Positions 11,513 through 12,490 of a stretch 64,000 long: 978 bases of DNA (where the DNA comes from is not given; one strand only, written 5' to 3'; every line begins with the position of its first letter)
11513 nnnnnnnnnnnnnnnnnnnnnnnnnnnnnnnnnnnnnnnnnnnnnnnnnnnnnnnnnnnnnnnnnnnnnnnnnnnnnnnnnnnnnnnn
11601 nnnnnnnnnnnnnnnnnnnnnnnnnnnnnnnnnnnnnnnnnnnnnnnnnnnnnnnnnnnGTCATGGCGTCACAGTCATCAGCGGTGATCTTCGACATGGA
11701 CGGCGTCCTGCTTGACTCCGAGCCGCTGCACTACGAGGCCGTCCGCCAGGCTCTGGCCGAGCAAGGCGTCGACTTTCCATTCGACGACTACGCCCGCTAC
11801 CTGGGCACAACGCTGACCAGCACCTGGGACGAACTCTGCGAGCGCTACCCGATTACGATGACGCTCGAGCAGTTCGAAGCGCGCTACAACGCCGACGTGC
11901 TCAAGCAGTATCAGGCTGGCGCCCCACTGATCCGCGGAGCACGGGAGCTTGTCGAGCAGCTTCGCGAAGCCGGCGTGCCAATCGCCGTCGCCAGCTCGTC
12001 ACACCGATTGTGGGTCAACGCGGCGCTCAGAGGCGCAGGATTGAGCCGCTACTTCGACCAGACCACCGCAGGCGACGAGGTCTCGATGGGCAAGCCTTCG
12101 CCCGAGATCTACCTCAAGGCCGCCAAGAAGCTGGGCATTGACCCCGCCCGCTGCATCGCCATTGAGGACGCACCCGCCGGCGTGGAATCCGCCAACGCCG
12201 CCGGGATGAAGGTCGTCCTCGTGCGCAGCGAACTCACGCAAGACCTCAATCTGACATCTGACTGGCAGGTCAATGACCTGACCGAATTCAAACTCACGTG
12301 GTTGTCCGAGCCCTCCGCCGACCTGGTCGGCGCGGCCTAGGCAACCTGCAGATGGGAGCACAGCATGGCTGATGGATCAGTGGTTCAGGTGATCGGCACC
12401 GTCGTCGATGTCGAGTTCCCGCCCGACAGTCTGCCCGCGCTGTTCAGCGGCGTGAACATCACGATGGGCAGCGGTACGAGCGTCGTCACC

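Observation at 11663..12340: HAD-family phosphatase gene embedded inside the atp operon between atpG and atpD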

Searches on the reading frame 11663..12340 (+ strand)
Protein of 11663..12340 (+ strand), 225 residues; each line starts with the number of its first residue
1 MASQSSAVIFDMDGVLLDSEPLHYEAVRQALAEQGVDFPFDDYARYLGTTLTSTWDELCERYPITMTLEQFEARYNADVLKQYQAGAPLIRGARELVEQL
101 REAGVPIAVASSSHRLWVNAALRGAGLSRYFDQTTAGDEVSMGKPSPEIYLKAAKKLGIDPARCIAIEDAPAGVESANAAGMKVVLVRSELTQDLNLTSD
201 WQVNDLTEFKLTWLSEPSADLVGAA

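Call 3: search_protein_families(library=pfam, proteins=[window:11663-12340:+])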
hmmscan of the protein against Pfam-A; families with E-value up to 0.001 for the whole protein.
window:11663-12340:+ (225 aa): 5 families
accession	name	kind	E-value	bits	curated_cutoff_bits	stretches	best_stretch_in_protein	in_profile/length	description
PF00702.32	Hydrolase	-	4.5e-37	128.7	26.4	1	7-181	3-191/191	haloacid dehalogenase-like hydrolase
PF13419.12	HAD_2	-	1.9e-36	126.3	23.8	1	8-187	1-178/178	Haloacid dehalogenase-like hydrolase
PF13242.12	Hydrolase_like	-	1.1e-10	41.7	22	1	142-208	2-74/75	HAD-hyrolase-like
PF12710.13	HAD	-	1.2e-08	36.1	27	1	8-167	1-178/189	haloacid dehalogenase-like hydrolase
PF13344.12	Hydrolase_6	-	0.00043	20.7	27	0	86-111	12-37/101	Haloacid dehalogenase-like hydrolase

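Call 4: search_protein_families(library=ncbifam, proteins=[window:11663-12340:+])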
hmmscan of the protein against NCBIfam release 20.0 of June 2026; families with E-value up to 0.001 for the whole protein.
window:11663-12340:+ (225 aa): 43 families (the best 25 are shown)
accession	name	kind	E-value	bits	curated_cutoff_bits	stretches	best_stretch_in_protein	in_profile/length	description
TIGR02009.1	PGMB-YQAB-SF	subfamily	8.5e-39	133.7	153.35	1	6-187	2-186/186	beta-phosphoglucomutase family hydrolase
NF008087.0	PRK10826.1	equivalog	6.1e-36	124.1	191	1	3-210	5-216/222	hexitol phosphatase HxpB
NF046057.1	bifunc_MtlD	equivalog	4.6e-33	114.6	800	1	6-188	8-192/683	bifunctional mannitol-1-phosphate dehydrogenase/phosphatase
TIGR01990.1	bPGM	equivalog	9e-33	113.8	189.4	1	7-186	3-185/187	beta-phosphoglucomutase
NF008000.0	PRK10725.1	equivalog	8.2e-27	94.5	215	1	4-188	4-186/188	fructose-1-phosphate/6-phosphogluconate phosphatase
TIGR01509.1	HAD-SF-IA-v3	subfamily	1e-26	94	29.4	1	60-187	36-154/154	HAD-IA family hydrolase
NF053653.1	InDiPhoBT2121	equivalog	1.9e-26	92.9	245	1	6-198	2-197/216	inorganic diphosphatase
NF007854.0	PRK10563.1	equivalog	5.2e-25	88.4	211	1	3-186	2-184/221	6-phosphogluconate phosphatase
NF008610.0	PRK11587.1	equivalog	4.8e-22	78.4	282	1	6-211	4-205/219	sugar phosphatase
TIGR01449.2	PGP_bact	equivalog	1.4e-21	77.1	180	1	8-191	1-188/213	phosphoglycolate phosphatase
TIGR02253.1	CTE7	subfamily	1.6e-20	73.8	169.75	1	7-208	4-219/221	TIGR02253 family HAD-type hydrolase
TIGR01454.1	AHBA_synth_RP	hypoth_equivalog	1e-18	67.7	246.65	1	8-187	1-174/205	AHBA synthesis associated protein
NF009695.0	PRK13222.1-2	equivalog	2.2e-17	63.3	225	1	3-187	4-193/226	phosphoglycolate phosphatase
NF009804.0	PRK13288.1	equivalog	2.2e-16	60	218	1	6-194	4-188/215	pyrophosphatase PpaX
TIGR01422.2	phosphonatase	equivalog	4.5e-15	55.6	220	1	51-187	61-199/251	phosphonoacetaldehyde hydrolase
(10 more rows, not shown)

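Call 6: find_homologous_proteins(query=window:11663-12340:+)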
Query window:11663-12340:+ (225 aa): 1142 proteins with E <= 0.001 among 3149 candidates; the best 120 are listed.
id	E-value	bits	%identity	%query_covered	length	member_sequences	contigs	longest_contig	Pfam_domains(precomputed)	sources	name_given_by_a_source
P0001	2.8e-143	493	100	100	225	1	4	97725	PF13419.13,PF00702.33,PF13242.13,PF12710.14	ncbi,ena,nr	ncbi:MAG: HAD family phosphatase [Chloroflexi bacterium]|nr:HAD family phosphatase [Chloroflexota ba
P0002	1.1e-141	488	99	100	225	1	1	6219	PF13419.13,PF00702.33,PF13242.13,PF12710.14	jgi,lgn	-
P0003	9.6e-139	478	96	100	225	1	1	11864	PF13419.13,PF00702.33,PF13242.13,PF12710.14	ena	-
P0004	1.8e-138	477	96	100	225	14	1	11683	PF13419.13,PF00702.33,PF13242.13,PF12710.14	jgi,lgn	-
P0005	1.4e-131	455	92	99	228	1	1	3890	PF13419.13,PF00702.33,PF13242.13,PF12710.14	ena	-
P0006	4.4e-130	450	91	100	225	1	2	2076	PF13419.13,PF00702.33,PF13242.13,PF12710.14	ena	-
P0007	1.8e-129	448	91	100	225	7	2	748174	PF13419.13,PF00702.33,PF13242.13,PF12710.14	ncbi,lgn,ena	-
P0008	4.5e-129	447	90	100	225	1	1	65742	PF13419.13,PF00702.33,PF13242.13,PF12710.14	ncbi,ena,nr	ncbi:MAG: HAD family phosphatase [Chloroflexota bacterium]|nr:HAD family phosphatase [Chloroflexota 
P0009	5.4e-129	446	90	100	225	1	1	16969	PF13419.13,PF00702.33,PF13242.13,PF12710.14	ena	-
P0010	8.4e-129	446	89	100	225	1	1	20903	PF13419.13,PF00702.33,PF13242.13,PF12710.14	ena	-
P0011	3.1e-128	444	91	99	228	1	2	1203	PF13419.13,PF00702.33,PF13242.13,PF12710.14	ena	-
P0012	1.1e-127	442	90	99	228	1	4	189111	PF13419.13,PF00702.33,PF13242.13,PF12710.14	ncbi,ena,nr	ncbi:MAG: HAD family phosphatase [Chloroflexi bacterium]|nr:HAD family phosphatase [Chloroflexota ba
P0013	2.3e-127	441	90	99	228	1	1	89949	PF13419.13,PF00702.33,PF13242.13,PF12710.14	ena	-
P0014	4.5e-127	440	90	99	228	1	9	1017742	PF13419.13,PF00702.33,PF13242.13,PF12710.14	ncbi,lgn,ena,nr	ncbi:MAG: HAD family phosphatase [Chloroflexi bacterium]|nr:HAD family phosphatase [Chloroflexota ba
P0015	4.5e-126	437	90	99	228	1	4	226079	PF13419.13,PF00702.33,PF13242.13,PF12710.14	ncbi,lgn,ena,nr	ncbi:MAG: HAD family phosphatase [Chloroflexi bacterium]|nr:HAD family phosphatase [Chloroflexota ba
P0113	8.6e-71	256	56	95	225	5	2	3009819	PF13419.13,PF00702.33,PF13242.13,PF12710.14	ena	-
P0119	6.0e-69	250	53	96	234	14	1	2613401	PF13419.13,PF00702.33,PF13242.13,PF12710.14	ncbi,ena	-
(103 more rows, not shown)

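Call 7: find_related_loci(query=window:11663-12340:+, collection=genome_contigs, flank=6000)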
Query window:11663-12340:+ (225 aa) in genome_contigs; peptide patterns used: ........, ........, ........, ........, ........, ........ (x = any residue, [..] = any of these).
600 stretches matched a pattern (row limit reached: there are more); 564 encode a relative of the query (tblastn E <= 1e-3); the best 80 are kept; 80 distinct loci.
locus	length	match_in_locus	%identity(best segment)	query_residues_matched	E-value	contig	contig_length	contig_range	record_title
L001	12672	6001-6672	75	1-224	5e-113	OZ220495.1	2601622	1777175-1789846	MAG: Dehalococcoidia bacterium isolate 23c5d8d9-c01e-4714-bf51-3e77b66f12ef genome assembly, chromosome: 1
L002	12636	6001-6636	80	6-217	2e-114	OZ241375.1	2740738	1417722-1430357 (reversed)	MAG: Dehalococcoidia bacterium isolate b07fa7da-9862-47df-848d-64ec3822ffc5 genome assembly, chromosome: 1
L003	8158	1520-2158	47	3-223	1e-54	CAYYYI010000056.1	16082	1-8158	MAG TPA_asm: uncultured Anaerolineaceae bacterium isolate SRP239054_co1_179 genome assembly, contig: NODE_2545_length_16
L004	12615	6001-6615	46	6-211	5e-51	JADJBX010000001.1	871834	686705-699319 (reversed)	MAG: Candidatus Amarobacillus elongatus isolate Aved_BAT3C.689 tig00003729-10-8710230, whole genome shotgun sequence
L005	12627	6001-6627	41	7-214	1e-46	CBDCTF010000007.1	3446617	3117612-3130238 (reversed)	MAG: Dehalococcoidia bacterium isolate ada03605-a97e-4eba-91b8-038d664804f6 genome assembly, contig: contig_6, whole gen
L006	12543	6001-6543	43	7-185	7e-46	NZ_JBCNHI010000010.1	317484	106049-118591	Paenibacillus jamilae strain NRS-1303 NRS_1303_contig_0000010, whole genome shotgun sequence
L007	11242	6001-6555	41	2-185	1e-41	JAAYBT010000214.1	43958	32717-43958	MAG: Clostridiaceae bacterium isolate AS06rmzACSIP_356 379809_AS06, whole genome shotgun sequence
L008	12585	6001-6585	38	6-199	6e-41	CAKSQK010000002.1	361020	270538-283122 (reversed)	MAG: uncultured Niabella sp. isolate REFINED_METABAT215_TOP10_CONTIGS_1500_ASSEMBLY_K77_MERGED__Nepal_MoBio_Fiber-Hadza-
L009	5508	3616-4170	41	3-187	6e-40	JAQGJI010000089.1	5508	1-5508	MAG: Devosia sp. isolate RYN_481 scaffold_1209968, whole genome shotgun sequence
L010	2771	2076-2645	45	8-197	7e-40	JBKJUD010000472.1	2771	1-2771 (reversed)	MAG: Candidatus Eisenbacteria bacterium isolate ant_bin.648 k117_2622882, whole genome shotgun sequence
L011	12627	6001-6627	39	7-214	9e-40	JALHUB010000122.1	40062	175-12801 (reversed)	MAG: Dehalococcoidia bacterium isolate PFL39 seq_2090022, whole genome shotgun sequence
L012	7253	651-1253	36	6-205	4e-38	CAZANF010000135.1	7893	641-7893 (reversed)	MAG TPA_asm: uncultured Spirochaeta sp. isolate SRP252850_co1_83 genome assembly, contig: NODE_17455_length_7893_cov_4.7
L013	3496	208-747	38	7-185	6e-38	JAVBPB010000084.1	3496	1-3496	MAG: Mobilisporobacter sp. isolate EPI_MAG_00126 c_000012639984, whole genome shotgun sequence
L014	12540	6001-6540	41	7-185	3e-37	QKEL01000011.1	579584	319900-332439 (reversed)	MAG: Spirochaetales bacterium isolate SZUA-475 scaffold_2, whole genome shotgun sequence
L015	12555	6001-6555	39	7-189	4e-37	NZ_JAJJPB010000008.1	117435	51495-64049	Clostridium aromativorans strain WLY-B-L2 Scaffolds_8_117435, whole genome shotgun sequence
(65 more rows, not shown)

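Call 13: search_protein_families(library=pfam, proteins=[L003:2167-2913:+, L003:1547-2170:+, L004:5956-6642:+, L003:6201-7262:+, L003:7274-7960:-])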
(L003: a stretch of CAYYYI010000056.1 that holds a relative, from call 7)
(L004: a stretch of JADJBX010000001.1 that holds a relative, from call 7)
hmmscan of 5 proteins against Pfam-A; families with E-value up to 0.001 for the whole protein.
L003:2167-2913:+ (248 aa): 2 families
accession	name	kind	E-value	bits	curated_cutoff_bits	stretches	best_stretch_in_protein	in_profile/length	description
PF00378.25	ECH_1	-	3.5e-43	148.2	27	1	11-228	3-222/251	Enoyl-CoA hydratase/isomerase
PF16113.10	ECH_2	-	5.8e-25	88.9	27.2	1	15-198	2-190/335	Enoyl-CoA hydratase/isomerase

L003:1547-2170:+ (207 aa): 4 families
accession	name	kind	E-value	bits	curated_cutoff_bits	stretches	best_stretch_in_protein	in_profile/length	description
PF13419.12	HAD_2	-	4.3e-29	102.3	23.8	1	1-174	5-178/178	Haloacid dehalogenase-like hydrolase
PF00702.32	Hydrolase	-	9.8e-28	98.3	26.4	1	1-168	8-191/191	haloacid dehalogenase-like hydrolase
PF13242.12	Hydrolase_like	-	3.1e-08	33.8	22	1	130-189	3-67/75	HAD-hyrolase-like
PF12710.13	HAD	-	1.2e-06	29.6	27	1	47-131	57-138/189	haloacid dehalogenase-like hydrolase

L004:5956-6642:+ (228 aa): 4 families
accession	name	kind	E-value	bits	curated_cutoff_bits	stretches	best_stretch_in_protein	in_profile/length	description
PF00702.32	Hydrolase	-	4.7e-34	118.9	26.4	1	15-189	1-191/191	haloacid dehalogenase-like hydrolase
PF13419.12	HAD_2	-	1.1e-32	114.1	23.8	1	18-195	1-178/178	Haloacid dehalogenase-like hydrolase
PF13242.12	Hydrolase_like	-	6.7e-08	32.8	22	1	151-216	3-73/75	HAD-hyrolase-like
PF12710.13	HAD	-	1.8e-05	25.7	27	1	18-146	1-142/189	haloacid dehalogenase-like hydrolase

L003:6201-7262:+ (353 aa): 5 families
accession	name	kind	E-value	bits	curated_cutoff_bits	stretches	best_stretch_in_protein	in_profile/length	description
PF06723.19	MreB_Mbl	-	7.6e-131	436.2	27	1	9-334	2-326/327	MreB/Mbl protein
PF14450.12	FtsA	-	5e-08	33.8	31.8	1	156-311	1-109/127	Cell division protein FtsA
PF00012.26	HSP70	-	7.9e-08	31.4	20.6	1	102-326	135-371/599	Hsp70 protein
PF00022.25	Actin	-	1.4e-05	24.4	27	0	34-199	31-190/410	Actin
PF08841.16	DDR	-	0.00069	19.2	24.6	0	134-194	114-174/328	Diol dehydratase reactivase ATPase-like domain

L003:7274-7960:- (228 aa): 2 families
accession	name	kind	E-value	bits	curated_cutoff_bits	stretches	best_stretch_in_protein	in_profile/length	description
PF01909.29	NTP_transf_2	-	9.3e-05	23.2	21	1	23-51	16-43/93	Nucleotidyltransferase domain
PF18765.7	Polbeta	-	0.00013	22.5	26.9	1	21-64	13-55/93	Polymerase beta, Nucleotidyltransferase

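Call 14: find_encoding_contigs(protein=P0113, flank=6000, max_places=3)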
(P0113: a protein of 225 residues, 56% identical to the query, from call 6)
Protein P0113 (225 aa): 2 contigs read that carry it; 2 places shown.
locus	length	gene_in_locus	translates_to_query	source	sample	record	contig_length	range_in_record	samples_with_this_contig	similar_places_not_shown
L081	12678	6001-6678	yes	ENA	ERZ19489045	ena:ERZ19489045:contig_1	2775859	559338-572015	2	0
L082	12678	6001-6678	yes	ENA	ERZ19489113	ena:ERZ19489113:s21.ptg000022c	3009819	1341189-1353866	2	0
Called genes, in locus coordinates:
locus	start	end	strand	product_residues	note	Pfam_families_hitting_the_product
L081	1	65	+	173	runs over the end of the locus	PF02577:BFN_dom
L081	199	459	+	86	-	PF09527:ATPase_gene1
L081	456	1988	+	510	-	PF00119:ATP-synt_A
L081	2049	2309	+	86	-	PF00137:ATP-synt_C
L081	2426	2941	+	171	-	PF00430:ATP-synt_B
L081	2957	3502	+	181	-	PF00213:OSCP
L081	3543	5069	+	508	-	PF02874:ATP-synt_ab_N, PF00006:ATP-synt_ab, PF00306:ATP-synt_ab_C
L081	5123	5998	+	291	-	PF00231:ATP-synt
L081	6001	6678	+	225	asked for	PF00702:Hydrolase, PF12710:HAD, PF13419:HAD_2, PF13242:Hydrolase_like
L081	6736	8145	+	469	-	PF02874:ATP-synt_ab_N, PF00006:ATP-synt_ab, PF22919:ATP-synt_VA_C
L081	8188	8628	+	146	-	PF02823:ATP-synt_DE_N, PF00401:ATP-synt_DE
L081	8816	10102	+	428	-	PF00275:EPSP_synthase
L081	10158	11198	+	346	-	PF06723:MreB_Mbl, PF14450:FtsA (faint), PF00012:HSP70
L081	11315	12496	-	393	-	PF00188:CAP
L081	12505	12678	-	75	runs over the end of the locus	-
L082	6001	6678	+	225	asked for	PF00702:Hydrolase, PF12710:HAD, PF13419:HAD_2, PF13242:Hydrolase_like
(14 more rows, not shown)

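Call 15: find_encoding_contigs(protein=P0119, flank=6000, max_places=3)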
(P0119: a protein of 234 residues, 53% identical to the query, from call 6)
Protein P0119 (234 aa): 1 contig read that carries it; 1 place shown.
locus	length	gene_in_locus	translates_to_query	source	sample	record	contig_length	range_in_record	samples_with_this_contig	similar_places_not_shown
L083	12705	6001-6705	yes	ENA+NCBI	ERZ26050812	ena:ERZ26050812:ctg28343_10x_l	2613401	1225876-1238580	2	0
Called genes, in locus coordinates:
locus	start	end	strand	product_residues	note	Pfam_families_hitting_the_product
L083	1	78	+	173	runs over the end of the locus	PF02577:BFN_dom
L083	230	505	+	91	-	PF09527:ATPase_gene1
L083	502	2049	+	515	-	PF00119:ATP-synt_A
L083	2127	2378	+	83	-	PF00137:ATP-synt_C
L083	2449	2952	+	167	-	-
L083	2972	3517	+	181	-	PF00213:OSCP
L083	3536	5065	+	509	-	PF02874:ATP-synt_ab_N, PF00006:ATP-synt_ab, PF00306:ATP-synt_ab_C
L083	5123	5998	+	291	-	PF00231:ATP-synt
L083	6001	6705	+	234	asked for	PF00702:Hydrolase, PF12710:HAD, PF13419:HAD_2, PF13242:Hydrolase_like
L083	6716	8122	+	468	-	PF02874:ATP-synt_ab_N, PF00006:ATP-synt_ab, PF22919:ATP-synt_VA_C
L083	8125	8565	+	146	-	PF02823:ATP-synt_DE_N, PF00401:ATP-synt_DE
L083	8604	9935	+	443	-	PF00275:EPSP_synthase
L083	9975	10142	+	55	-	-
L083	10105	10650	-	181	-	-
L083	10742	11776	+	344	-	PF00022:Actin (faint), PF06723:MreB_Mbl, PF00012:HSP70, PF14450:FtsA (weak)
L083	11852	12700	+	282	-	PF13391:HNH_2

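Call 16: search_solved_structures(query=window:11663-12340:+, max_evalue=1e-10, show_alignments=2)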
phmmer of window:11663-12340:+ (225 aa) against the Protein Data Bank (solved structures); distinct sequences matched with E-value up to 1e-10: 44.
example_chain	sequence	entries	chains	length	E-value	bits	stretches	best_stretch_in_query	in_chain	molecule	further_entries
3kbb_A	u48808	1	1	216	3.9e-28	102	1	6-185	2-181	Phosphorylated carbohydrates phosphatase TM_1254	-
7ocn_A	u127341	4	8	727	1.6e-27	100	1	8-186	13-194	HAD hydrolase, family IA, variant 3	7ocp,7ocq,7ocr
7oct_A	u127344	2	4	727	1.6e-27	100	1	8-186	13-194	HAD hydrolase, family IA, variant 3 | Mannitol-1-phosphate dehydrogenase/phosphatase MtlD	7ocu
7ocs_A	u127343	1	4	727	2e-26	96.4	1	8-186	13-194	HAD hydrolase, family IA, variant 3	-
1te2_A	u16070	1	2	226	1.5e-23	87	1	4-194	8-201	2-deoxyglucose-6-P phosphatase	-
3l5k_A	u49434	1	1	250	1.8e-23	86.8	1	7-217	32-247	Haloacid dehalogenase-like hydrolase domain-containing protein 1A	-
9m7l_A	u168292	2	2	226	2.2e-23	86.5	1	8-217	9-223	Pseudouridine-5'-phosphatase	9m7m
4eek_A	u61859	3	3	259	1.6e-21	80.4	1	6-182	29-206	Beta-phosphoglucomutase-related protein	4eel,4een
3e58_A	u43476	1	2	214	1.1e-20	77.6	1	6-189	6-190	putative Beta-phosphoglucomutase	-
3qub_A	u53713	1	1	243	3e-20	76.2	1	4-188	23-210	INORGANIC PYROPHOSPHATASE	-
3quc_A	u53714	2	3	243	5.7e-20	75.3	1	4-188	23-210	INORGANIC PYROPHOSPHATASE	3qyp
3qu2_A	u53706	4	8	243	5.7e-20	75.3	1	4-188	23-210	INORGANIC PYROPHOSPHATASE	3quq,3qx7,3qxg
3r9k_A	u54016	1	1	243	7.9e-20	74.9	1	4-188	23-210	Putative beta-phosphoglucomutase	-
3qu5_A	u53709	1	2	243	2.9e-19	73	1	4-188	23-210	INORGANIC PYROPHOSPHATASE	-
3qu7_A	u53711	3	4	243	2.9e-19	73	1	4-188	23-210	INORGANIC PYROPHOSPHATASE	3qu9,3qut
4g9b_A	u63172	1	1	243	1.6e-18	70.6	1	5-192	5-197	Beta-phosphoglucomutase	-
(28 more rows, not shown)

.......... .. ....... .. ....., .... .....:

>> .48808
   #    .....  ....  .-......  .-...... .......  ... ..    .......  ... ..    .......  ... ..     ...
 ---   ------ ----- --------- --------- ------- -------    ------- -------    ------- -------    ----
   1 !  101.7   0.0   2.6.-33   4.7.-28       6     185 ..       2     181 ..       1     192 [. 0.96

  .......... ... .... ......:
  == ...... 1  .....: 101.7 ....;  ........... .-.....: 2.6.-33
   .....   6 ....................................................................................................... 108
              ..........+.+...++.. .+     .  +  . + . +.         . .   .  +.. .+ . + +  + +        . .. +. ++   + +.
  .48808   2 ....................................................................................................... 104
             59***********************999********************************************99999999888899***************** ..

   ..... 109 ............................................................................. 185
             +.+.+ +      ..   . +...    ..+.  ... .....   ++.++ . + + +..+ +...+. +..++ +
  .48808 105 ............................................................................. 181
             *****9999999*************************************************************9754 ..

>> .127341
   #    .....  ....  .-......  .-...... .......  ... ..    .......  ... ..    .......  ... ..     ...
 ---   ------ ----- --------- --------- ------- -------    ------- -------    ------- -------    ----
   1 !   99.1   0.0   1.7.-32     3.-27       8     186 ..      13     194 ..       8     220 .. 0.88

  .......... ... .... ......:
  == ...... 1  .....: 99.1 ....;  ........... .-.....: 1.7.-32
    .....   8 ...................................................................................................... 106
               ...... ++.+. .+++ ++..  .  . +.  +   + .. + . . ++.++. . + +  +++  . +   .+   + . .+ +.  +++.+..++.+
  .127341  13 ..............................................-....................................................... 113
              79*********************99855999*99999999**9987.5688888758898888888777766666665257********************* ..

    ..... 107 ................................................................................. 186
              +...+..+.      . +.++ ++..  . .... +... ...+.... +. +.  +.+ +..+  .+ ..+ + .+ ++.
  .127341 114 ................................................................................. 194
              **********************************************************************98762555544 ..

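Call 22: find_related_loci(query=A1, collection=metagenome_contigs, flank=5000)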
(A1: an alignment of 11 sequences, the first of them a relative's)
Query A1 (217 aa) in metagenome_contigs; peptide patterns used: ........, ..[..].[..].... (x = any residue, [..] = any of these).
600 stretches matched a pattern (row limit reached: there are more); 530 encode a relative of the query (tblastn E <= 1e-3); the best 80 are kept; 80 distinct loci.
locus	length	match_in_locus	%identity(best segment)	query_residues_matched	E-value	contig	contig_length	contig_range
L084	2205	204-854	63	1-217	3e-90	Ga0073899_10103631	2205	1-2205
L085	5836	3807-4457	63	1-217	2e-86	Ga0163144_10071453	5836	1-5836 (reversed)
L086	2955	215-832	47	4-207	6e-54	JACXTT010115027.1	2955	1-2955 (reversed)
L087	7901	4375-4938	46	5-189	2e-41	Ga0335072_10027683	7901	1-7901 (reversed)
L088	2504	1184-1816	34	6-215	1e-39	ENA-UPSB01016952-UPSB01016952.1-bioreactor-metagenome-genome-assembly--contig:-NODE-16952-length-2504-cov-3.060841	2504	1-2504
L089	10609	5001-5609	41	4-204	2e-39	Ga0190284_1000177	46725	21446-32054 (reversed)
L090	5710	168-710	36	5-181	4e-38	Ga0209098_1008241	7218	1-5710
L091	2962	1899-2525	38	3-209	1e-37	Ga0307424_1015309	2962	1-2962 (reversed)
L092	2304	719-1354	33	4-213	2e-37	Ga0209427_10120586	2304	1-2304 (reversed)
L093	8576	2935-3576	39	2-214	1e-36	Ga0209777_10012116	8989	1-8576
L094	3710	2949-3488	38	6-181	5e-36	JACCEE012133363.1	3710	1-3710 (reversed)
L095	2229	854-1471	38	4-207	1e-35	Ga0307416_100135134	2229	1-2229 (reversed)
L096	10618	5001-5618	31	6-207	4e-35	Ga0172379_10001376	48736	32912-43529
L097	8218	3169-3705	42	6-181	3e-35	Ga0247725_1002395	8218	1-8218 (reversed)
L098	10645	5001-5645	35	4-214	6e-35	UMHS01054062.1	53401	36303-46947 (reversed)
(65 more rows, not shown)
